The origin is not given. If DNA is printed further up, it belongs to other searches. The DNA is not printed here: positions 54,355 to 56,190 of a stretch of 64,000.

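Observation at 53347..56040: Translationally coupled pnuC / NadR-type kinase / DUF4301 operon; DUF4301 carries UDPGP-like nucleotidyltransferase loops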

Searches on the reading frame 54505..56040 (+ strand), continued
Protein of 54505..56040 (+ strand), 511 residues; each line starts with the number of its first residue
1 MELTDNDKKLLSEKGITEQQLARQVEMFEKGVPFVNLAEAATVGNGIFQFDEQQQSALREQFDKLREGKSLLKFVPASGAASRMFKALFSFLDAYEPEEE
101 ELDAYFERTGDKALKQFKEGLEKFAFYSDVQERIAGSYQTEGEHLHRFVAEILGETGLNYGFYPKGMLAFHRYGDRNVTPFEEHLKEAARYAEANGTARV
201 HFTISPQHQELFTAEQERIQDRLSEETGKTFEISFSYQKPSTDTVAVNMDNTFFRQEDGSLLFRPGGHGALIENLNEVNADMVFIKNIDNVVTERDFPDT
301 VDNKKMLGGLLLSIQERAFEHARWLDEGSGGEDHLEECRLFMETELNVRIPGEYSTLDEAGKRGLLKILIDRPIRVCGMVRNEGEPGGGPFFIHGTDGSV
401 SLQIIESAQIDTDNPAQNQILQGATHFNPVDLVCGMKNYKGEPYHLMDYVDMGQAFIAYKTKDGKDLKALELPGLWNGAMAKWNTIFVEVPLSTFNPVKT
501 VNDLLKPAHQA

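Call 24: predict_structure(alignment_id=A1)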
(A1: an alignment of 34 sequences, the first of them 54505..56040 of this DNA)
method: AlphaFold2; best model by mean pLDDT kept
length: 511 residues; sequences in the alignment: 34
mean_pLDDT: 79.4   pTM: 0.80
mean pLDDT of the five models: 79.4, 79.0, 73.0, 66.4, 62.6
residues with pLDDT >= 90: 177; 70-90: 212; 50-70: 81; < 50: 41
segments of 3 or more residues with pLDDT < 50: 79-83, 158-163, 457-476, 498-502
pLDDT, mean of each block of 10 residues (from residue 1): 84 83 74 77 91 97 94 76 56 87 91 79 68 89 92 55 56 69 92 94 76 85 93 85 71 76 60 83 87 81 96 96 90 94 92 90 94 92 65 78 74 82 80 93 87 52 42 50 88 65 50 40
secondary structure, 60 per line:
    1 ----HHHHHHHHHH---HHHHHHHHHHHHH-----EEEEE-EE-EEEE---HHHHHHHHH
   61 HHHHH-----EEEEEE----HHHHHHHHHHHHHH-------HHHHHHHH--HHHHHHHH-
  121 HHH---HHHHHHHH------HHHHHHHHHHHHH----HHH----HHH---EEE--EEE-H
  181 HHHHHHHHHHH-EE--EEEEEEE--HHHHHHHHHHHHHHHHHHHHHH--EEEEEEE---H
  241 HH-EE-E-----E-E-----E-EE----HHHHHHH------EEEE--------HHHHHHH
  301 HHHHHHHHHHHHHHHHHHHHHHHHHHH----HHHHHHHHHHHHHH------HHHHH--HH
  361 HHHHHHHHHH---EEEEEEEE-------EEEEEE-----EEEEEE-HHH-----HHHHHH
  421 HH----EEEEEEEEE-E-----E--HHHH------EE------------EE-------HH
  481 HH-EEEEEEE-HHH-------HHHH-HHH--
elements in order: H5-14 H18-30 E36-40 E45-48 H52-65 E71-76 H81-94 H102-109 H112-119 H127-134 H141-153 E171-173 E176-178 H180-191 E197-203 H206-227 E230-236 H269-275 E282-285 H294-327 H332-345 H352-356 H359-370 E374-381 E389-394 E400-405 H415-422 E427-435 H446-449 H479-482 E484-490 H502-505

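Call 29: search_protein_representatives(protein=window:54505-56040:+)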
Query: 511 residues. Proteins with E-value up to 0.001 (for the whole library): 2950; up to 1e-10: 2104; up to 1e-30: 1161. The best 150 are listed.
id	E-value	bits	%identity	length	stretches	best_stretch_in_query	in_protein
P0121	6.7e-156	536.6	50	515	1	2-510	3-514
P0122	2.3e-149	515.0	45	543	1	4-510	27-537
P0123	2.5e-149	514.9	51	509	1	5-510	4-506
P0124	6.5e-147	507.0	46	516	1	5-510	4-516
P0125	6.3e-146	503.7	48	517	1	1-510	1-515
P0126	1.2e-144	499.5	50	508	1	4-510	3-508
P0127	6.8e-144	497.0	50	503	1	6-510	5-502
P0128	2.2e-142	492.1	50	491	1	3-510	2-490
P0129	2.8e-142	491.7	45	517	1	1-510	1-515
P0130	3.3e-138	478.2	45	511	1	1-510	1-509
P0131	2.4e-137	475.4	48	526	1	3-509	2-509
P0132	2.0e-136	472.4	47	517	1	5-510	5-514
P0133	2.6e-135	468.7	51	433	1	94-510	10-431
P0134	3.0e-135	468.5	48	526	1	2-510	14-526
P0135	1.1e-134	466.7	47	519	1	14-509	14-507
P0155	2.7e-128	445.6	45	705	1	12-510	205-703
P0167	1.3e-124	433.4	41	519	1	3-509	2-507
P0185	1.4e-122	426.7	45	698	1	20-510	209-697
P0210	1.1e-119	417.1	41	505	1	5-510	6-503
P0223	5.5e-118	411.5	43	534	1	4-510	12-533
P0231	2.2e-117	409.6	41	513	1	6-510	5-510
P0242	1.4e-116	406.9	44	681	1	4-505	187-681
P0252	8.6e-116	404.3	42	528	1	11-510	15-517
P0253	1.2e-115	403.9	41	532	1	2-510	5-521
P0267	1.6e-114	400.1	43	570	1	6-510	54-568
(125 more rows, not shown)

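Call 32: find_related_loci(query=A2, collection=genome_contigs, flank=8000)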
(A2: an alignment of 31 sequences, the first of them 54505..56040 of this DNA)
Query A2 (511 aa) in genome_contigs; peptide patterns used: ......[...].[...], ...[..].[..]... (x = any residue, [..] = any of these).
600 stretches matched a pattern (row limit reached: there are more); 598 encode a relative of the query (tblastn E <= 1e-3); the best 80 are kept; 80 distinct loci.
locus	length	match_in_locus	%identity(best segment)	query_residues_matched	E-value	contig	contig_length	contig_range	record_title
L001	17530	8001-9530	61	2-511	0e+0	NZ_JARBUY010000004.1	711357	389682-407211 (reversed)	Maribacter polysaccharolyticus strain D37 NODE_4_length_711357_cov_107.775346, whole genome shotgun sequence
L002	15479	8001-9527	59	3-511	0e+0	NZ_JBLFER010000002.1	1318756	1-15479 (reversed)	Maribacter sp. 2308TA10-17 2308TA10-17_2, whole genome shotgun sequence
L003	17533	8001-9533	57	1-511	0e+0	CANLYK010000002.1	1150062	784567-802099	uncultured Muricauda sp. isolate 3-951-3Z.fasta genome assembly, contig: NODE_2, whole genome shotgun sequence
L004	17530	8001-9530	59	2-511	0e+0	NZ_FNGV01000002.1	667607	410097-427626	Kriegella aquimaris strain DSM 19886, whole genome shotgun sequence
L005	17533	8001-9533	57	1-511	0e+0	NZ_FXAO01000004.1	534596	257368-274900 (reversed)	Arenibacter troitsensis strain DSM 19835, whole genome shotgun sequence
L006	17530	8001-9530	57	3-511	0e+0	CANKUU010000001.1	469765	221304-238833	uncultured Flavobacteriaceae bacterium isolate 2-1852.fasta genome assembly, contig: NODE_1, whole genome shotgun sequen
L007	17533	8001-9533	57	1-511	0e+0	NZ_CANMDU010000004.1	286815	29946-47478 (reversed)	Uncultured Maribacter sp. isolate 3-726-G.fasta NODE_4, whole genome shotgun sequence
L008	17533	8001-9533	57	1-511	0e+0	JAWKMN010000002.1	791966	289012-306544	MAG: Flavobacteriaceae bacterium isolate AC1.125 AC1.125.fa-2, whole genome shotgun sequence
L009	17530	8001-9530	57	1-511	0e+0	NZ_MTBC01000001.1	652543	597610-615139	Croceivirga radicis strain HSG9 contig1, whole genome shotgun sequence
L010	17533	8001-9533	56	1-511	0e+0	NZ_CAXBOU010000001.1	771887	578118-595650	MAG: uncultured Maribacter sp. isolate ERR2762185_binner13_Refined_17 ERZ3422319.1, whole genome shotgun sequence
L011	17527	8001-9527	56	3-511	0e+0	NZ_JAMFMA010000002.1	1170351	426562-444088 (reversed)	Flagellimonas spongiicola strain 2012CJ35-5 2, whole genome shotgun sequence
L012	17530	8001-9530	58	2-511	0e+0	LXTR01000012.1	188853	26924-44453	Flavobacteriaceae bacterium CP2B contig-1000002, whole genome shotgun sequence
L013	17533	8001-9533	55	1-511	0e+0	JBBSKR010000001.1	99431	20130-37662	MAG: Flavobacteriales bacterium isolate metawrap_LS4_20 metawrap_LS4_20_K_1136189_L_99431_cov_13.6982, whole genome shot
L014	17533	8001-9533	54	1-511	0e+0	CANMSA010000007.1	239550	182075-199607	uncultured Flavobacteriaceae bacterium isolate 2-697.fasta genome assembly, contig: NODE_7, whole genome shotgun sequenc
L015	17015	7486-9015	55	1-510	0e+0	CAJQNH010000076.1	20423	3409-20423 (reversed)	MAG: uncultured Eudoraea sp. isolate 10_20180412_Bin_METABAT_142_sub_1_1 genome assembly, contig: c_000000477375, whole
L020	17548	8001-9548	53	1-510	6e-174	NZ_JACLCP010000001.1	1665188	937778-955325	Winogradskyella flava strain KCTC 52348 1, whole genome shotgun sequence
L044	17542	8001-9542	49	3-510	2e-159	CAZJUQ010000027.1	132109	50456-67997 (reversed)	MAG TPA_asm: uncultured Lentimicrobiaceae bacterium isolate binchicken_co219_298 genome assembly, contig: k141_850172, w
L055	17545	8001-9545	49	3-510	1e-157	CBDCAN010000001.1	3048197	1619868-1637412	MAG: Tunicatimonas sp. isolate 53302e27-79fc-4a18-af7b-f480b93eed45 genome assembly, contig: contig_1, whole genome shot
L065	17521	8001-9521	50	3-509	2e-156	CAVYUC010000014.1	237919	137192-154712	MAG: uncultured Prolixibacteraceae bacterium isolate MFD01721.bin.1.282 genome assembly, contig: contig_27824, whole gen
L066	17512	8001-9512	49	3-510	4e-156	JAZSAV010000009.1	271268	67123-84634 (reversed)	MAG: Prevotella sp. isolate T1900044930_TS20190396.MAGScoT_cleanbin_000002 SGB_3420_k141_3664951, whole genome shotgun s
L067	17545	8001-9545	49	3-510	4e-156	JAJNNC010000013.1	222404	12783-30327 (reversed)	Catalimonadaceae bacterium JC749 13, whole genome shotgun sequence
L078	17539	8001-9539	48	3-510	8e-155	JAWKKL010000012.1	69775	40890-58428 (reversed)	MAG: Bacteroidales bacterium isolate ABC1.42 ABC1.42.fa-12, whole genome shotgun sequence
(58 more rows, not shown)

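Call 46: search_protein_families(library=pfam, proteins=[L003:10637-11983:+, L003:11958-14408:-, L020:5871-6596:+, L020:9560-9964:+, L020:3794-5110:-, L066:5825-8062:-], max_evalue=0.001)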
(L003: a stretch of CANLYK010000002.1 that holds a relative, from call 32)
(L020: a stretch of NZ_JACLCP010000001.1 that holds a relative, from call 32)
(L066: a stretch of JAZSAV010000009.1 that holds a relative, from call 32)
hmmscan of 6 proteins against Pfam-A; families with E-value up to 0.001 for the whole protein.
L003:10637-11983:+ (448 aa): 9 families
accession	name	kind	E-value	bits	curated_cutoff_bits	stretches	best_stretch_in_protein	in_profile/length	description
PF00158.32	Sigma54_activat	-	2.1e-68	229.7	20.2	1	146-312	2-168/168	Sigma-54 interaction domain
PF00072.30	Response_reg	-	2.4e-27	95.7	30.2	1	4-113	1-110/111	Response regulator receiver domain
PF14532.12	Sigma54_activ_2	-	2.7e-22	79.9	25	1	146-316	1-138/138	Sigma-54 interaction domain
PF25601.1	AAA_lid_14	-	1.3e-20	73.4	27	1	318-397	2-81/87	AAA+ ATPase lid domain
PF02954.25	HTH_8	-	8.1e-14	51.5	22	1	408-444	6-42/42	Bacterial regulatory protein, Fis family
PF07728.20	AAA_5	-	5.9e-07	30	22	1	169-287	2-123/139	AAA domain (dynein-related subfamily)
PF00004.35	AAA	-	9.8e-06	26.5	21.2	1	169-287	1-110/131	ATPase family associated with various cellular activities (AAA)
PF01078.27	Mg_chelatase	-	0.00026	20.9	20.3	0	224-286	93-157/207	Magnesium chelatase, subunit ChlI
PF13191.12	AAA_16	-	0.00069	20.6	32.6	0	153-261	10-120/167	AAA ATPase domain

L003:11958-14408:- (816 aa): 4 families
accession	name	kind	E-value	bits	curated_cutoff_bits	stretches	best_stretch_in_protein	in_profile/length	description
PF02518.31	HATPase_c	-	4.5e-25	88.7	26.4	1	435-548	2-110/111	Histidine kinase-, DNA gyrase B-, and HSP90-like ATPase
PF00072.30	Response_reg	-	5.4e-19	68.8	30.2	1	570-681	1-110/111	Response regulator receiver domain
PF00512.31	HisKA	-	1.1e-17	64.3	26.9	1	323-385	2-64/66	His Kinase A (phospho-acceptor) domain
PF13589.12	HATPase_c_3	-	0.00015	22.2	25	1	443-549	7-107/137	Histidine kinase-, DNA gyrase B-, and HSP90-like ATPase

L020:5871-6596:+ (241 aa): 9 families
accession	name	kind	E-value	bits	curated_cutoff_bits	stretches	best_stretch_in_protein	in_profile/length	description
PF01884.23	PcrB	-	3.6e-36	125.2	23.9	1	21-234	10-216/226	PcrB family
PF00977.27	His_biosynth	-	2.9e-11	43.7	23.6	1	150-239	24-115/228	Histidine biosynthesis protein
PF03060.21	NMO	-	3.6e-05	23.8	28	1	138-229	127-225/331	Nitronate monooxygenase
PF05690.20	ThiG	-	8.6e-05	22.4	23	1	184-234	162-212/247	Thiazole biosynthesis protein ThiG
PF00478.31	IMPDH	-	0.00015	21.3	25.6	1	189-230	199-240/345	IMP dehydrogenase / GMP reductase domain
PF04309.18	G3P_antiterm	-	0.00025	21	27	0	184-224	127-166/173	Glycerol-3-phosphate responsive antiterminator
PF01180.27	DHO_dh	-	0.00025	20.8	27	1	181-236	222-280/291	Dihydroorotate dehydrogenase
PF00290.26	Trp_syntA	-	0.00029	20.3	27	0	187-228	188-228/259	Tryptophan synthase alpha chain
PF01207.24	Dus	-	0.00048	19.8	20.4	1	183-237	170-225/311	Dihydrouridine synthase (Dus)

L020:9560-9964:+ (134 aa): 2 families
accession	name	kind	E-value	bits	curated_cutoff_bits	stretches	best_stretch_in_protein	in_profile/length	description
PF00472.26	RF-1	-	3.4e-17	62.9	35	1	4-128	6-116/116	RF-1 domain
PF10213.14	MRP-S28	-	0.00094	20.1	22.3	0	26-124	23-119/127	Mitochondrial ribosomal subunit protein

L020:3794-5110:- (438 aa): 6 families
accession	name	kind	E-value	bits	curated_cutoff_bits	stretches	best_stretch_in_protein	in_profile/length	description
PF05221.23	AdoHcyase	-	3.7e-137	456.8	25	2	12-147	3-138/299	S-adenosyl-L-homocysteine hydrolase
PF00670.27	AdoHcyase_NAD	-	1.4e-76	256.5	27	1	197-358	1-162/162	S-adenosyl-L-homocysteine hydrolase, NAD binding domain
PF02826.25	2-Hacid_dh_C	-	4.3e-10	39.7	25.1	1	215-306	32-127/178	D-isomer specific 2-hydroxyacid dehydrogenase, NAD binding domain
PF13241.12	NAD_binding_7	-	1.3e-05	26.1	22.1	1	217-305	5-91/104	Putative NAD(P)-binding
PF07991.19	KARI_N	-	1.3e-05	25.3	20.6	1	217-283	2-69/165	Acetohydroxy acid isomeroreductase, NADPH-binding domain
PF02882.25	THF_DHG_CYH_C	-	9.8e-05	22.2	27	1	199-308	16-110/160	Tetrahydrofolate dehydrogenase/cyclohydrolase, NAD(P)-binding domain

L066:5825-8062:- (746 aa): 5 families
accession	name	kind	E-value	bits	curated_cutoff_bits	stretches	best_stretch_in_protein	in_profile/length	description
PF04607.23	RelA_SpoT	-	6.2e-36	123.6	27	1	259-372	1-110/113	Region found in RelA / SpoT proteins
PF02824.27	TGS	-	6.9e-20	71.3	22.2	1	411-470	1-60/60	TGS domain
PF13328.12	HD_4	-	8.1e-19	68.3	27.2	1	82-199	30-155/156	HD domain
PF13291.12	ACT_4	-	2.3e-14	54.3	27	1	669-745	3-80/80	ACT domain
PF19296.4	RelA_AH_RIS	-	1.5e-06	28.9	23.8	1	482-640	2-168/185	RelA/SpoT, AH and RIS domains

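Call 55: search_protein_families(library=pfam, proteins=[L044:6778-7947:+, L044:4805-6691:+, L055:7375-7833:+, L055:9750-11762:+, L065:9583-11004:+, L065:6898-7839:-, L067:9626-11029:+, L067:5474-7891:+, L078:7361-7993:+, L078:9618-11069:+], max_evalue=0.0001)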
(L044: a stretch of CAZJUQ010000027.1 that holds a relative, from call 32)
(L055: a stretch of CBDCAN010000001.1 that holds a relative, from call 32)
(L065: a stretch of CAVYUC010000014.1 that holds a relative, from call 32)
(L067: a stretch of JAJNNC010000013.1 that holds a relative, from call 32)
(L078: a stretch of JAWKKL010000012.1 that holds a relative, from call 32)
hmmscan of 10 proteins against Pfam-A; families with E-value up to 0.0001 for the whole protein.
L044:6778-7947:+ (389 aa): 3 families
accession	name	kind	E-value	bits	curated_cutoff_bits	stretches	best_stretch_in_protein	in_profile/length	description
PF10509.15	GalKase_gal_bdg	-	7.2e-20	70.7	23.1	1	14-61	5-47/49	Galactokinase galactose-binding signature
PF00288.32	GHMP_kinases_N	-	6e-19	68.5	22.3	1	97-183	2-86/87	GHMP kinases N terminal domain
PF08544.19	GHMP_kinases_C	-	1.5e-09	38.5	21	1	287-360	2-76/85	GHMP kinases C terminal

L044:4805-6691:+ (628 aa): 2 families
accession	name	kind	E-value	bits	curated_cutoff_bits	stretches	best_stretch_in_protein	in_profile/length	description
PF01566.24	Nramp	-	2.7e-133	444.9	29.8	1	47-402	1-356/357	Natural resistance-associated macrophage protein-like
PF00582.32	Usp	-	8.7e-24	85.1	24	1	492-625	2-141/141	Universal stress protein family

L055:7375-7833:+ (152 aa): 1 family
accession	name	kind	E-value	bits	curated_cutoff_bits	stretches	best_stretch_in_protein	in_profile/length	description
PF05360.19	YiaAB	-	7.3e-42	141.8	26.6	2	93-145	1-53/53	yiaA/B two helix domain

L055:9750-11762:+ (670 aa): 0 families

L065:9583-11004:+ (473 aa): 29 families (the best 25 are shown)
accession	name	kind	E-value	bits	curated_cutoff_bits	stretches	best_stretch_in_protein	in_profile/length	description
PF07719.23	TPR_2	-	3e-45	149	27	3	275-307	2-34/34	Tetratricopeptide repeat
PF00515.34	TPR_1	-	6.3e-44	146.5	27.8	3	275-307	2-34/34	Tetratricopeptide repeat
PF14559.12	TPR_19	-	9.1e-42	141.7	25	4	321-379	4-62/68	Tetratricopeptide repeat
PF13432.12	TPR_16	-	9.1e-41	138.3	32.7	3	144-205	3-64/65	Tetratricopeptide repeat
PF13181.12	TPR_8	-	1.4e-40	134.4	25.7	2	275-307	2-34/34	Tetratricopeptide repeat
PF13428.12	TPR_14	-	5.2e-40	132.2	23.5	1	342-381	1-40/44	Tetratricopeptide repeat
PF13414.12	TPR_11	-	1.5e-30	105.1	26.8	0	184-216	6-38/42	TPR repeat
PF13431.12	TPR_17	-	6.4e-29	98.2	24.4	0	265-294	4-33/34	Tetratricopeptide repeat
PF23914.1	TPR_CcmH_CycH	-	1.1e-26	94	42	3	199-309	43-156/158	Cytochrome c-type biogenesis protein H TPR domain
PF13424.12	TPR_12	-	1.4e-22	80.1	30.1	1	173-236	4-75/77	Tetratricopeptide repeat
PF13176.12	TPR_7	-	1.4e-21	75.1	27.9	0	141-167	2-28/36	Tetratricopeptide repeat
PF12895.13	ANAPC3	-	7.9e-19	68.2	27.2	1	289-368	4-82/82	Anaphase-promoting complex, cyclosome, subunit 3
PF13371.12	TPR_9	-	5.7e-16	58.7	35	0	146-203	3-60/73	Tetratricopeptide repeat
PF13174.12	TPR_6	-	6.8e-14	51.9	26.3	0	275-306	1-32/33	Tetratricopeptide repeat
PF25062.1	ARM_TT21_N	-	9.7e-13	48.8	40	1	272-370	98-196/222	Tetratricopeptide repeat protein 21 N-terminal ARM repeat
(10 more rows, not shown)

L065:6898-7839:- (313 aa): 2 families
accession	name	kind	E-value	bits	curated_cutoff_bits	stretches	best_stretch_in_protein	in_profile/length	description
PF16199.10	Radical_SAM_C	-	7.4e-24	84.1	31.9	1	218-303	2-85/85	Radical_SAM C-terminal domain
PF04055.27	Radical_SAM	-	3.1e-17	63.7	29.5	1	49-205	9-159/166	Radical SAM superfamily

L067:9626-11029:+ (467 aa): 0 families

L067:5474-7891:+ (805 aa): 2 families
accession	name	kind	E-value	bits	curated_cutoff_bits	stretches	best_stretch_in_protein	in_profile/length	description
PF00912.28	Transgly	-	8.6e-53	178.8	27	1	86-260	7-177/178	Transglycosylase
PF00905.27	Transpeptidase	-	2.2e-23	83.4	22.1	1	457-671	31-266/299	Penicillin binding protein transpeptidase domain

L078:7361-7993:+ (210 aa): 0 families

L078:9618-11069:+ (483 aa): 1 family
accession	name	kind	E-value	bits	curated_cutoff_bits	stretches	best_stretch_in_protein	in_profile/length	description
PF00474.23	SSF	-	3.9e-67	227.3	22.8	1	35-442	1-406/406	Sodium:solute symporter family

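Call 57: find_encoding_contigs(protein=P0167, flank=8000, max_places=4)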
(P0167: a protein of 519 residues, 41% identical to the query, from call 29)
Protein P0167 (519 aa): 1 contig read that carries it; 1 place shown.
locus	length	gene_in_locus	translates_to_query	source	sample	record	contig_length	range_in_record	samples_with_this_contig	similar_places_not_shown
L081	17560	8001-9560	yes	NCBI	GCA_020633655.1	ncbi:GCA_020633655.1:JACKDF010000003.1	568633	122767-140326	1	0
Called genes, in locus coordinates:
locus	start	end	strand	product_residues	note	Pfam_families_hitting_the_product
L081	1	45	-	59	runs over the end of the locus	-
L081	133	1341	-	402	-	PF06965:Na_H_antiport_1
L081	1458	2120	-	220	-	PF00300:His_Phos_1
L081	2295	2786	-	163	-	PF00694:Aconitase_C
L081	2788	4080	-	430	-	PF00330:Aconitase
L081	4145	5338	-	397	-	PF02515:CoA_transf_3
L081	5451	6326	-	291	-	PF00682:HMGL-like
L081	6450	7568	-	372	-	PF00180:Iso_dh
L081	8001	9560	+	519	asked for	PF14134:DUF4301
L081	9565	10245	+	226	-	PF00719:Pyrophosphatase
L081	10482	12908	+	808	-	PF00343:Phosphorylase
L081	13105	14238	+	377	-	PF05222:AlaDh_PNT_N, PF07992:Pyr_redox_2 (weak), PF01262:AlaDh_PNT_C, PF01488:Shikimate_DH (weak), PF02826:2-Hacid_dh_C (weak), PF00070:Pyr_redox (weak)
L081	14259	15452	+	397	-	PF00162:PGK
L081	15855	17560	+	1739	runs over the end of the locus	PF18962:Por_Secre_tail (faint), PF01364:Peptidase_C25, PF07705:CARDB (faint), PF15711:ILEI, PF13860:FlgD_ig (faint)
